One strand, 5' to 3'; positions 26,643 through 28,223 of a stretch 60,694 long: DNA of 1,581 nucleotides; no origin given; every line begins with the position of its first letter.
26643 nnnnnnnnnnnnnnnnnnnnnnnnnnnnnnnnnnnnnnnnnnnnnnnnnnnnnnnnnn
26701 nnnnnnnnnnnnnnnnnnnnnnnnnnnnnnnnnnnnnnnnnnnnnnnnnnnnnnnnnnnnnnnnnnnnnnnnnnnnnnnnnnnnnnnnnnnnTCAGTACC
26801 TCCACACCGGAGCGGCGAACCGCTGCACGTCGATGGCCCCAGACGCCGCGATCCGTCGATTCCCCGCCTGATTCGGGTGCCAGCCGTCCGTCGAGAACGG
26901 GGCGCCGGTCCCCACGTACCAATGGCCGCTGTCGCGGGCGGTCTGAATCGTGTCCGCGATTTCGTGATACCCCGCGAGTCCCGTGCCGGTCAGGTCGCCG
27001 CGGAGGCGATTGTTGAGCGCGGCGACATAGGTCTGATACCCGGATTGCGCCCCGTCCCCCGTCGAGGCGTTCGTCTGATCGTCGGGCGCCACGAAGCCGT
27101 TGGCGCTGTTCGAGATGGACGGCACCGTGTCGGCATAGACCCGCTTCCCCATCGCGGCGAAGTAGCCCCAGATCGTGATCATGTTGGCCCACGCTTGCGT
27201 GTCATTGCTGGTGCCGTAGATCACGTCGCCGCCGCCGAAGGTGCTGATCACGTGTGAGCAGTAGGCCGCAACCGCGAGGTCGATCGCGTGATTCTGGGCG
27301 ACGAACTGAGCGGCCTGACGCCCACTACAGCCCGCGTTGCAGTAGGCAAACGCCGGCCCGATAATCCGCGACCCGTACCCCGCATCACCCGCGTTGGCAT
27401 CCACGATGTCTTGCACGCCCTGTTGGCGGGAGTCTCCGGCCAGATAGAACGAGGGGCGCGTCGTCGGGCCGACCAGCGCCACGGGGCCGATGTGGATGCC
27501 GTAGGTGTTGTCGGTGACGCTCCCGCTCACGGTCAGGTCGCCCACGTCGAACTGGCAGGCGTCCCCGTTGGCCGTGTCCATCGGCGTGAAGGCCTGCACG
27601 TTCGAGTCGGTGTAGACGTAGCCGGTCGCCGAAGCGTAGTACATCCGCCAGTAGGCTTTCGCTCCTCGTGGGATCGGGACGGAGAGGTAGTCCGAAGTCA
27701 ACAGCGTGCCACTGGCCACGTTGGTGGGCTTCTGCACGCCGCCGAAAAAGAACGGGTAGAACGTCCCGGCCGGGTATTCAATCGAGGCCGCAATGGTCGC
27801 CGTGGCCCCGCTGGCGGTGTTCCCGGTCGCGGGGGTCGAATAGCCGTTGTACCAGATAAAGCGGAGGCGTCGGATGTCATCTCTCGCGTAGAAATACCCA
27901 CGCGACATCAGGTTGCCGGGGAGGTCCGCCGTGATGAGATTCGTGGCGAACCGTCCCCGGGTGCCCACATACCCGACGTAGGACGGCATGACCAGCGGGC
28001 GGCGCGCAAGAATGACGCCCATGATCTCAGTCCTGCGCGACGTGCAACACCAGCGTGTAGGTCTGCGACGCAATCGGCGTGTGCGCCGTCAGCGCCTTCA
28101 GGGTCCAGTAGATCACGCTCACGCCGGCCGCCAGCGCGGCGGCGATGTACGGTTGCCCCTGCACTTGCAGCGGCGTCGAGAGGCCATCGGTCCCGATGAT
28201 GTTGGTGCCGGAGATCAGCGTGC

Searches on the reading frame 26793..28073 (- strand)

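Call 74: search_protein_families(library=phrogs, proteins=[window:26793-28073:-], max_evalue=0.00001)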
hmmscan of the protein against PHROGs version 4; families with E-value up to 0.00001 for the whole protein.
window:26793-28073:- (426 aa): 1 family
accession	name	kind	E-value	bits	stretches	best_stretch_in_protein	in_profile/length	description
phrog_8480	-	other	2.8e-38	133.3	1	56-423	65-454/528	lysophospholipase L1-like esterase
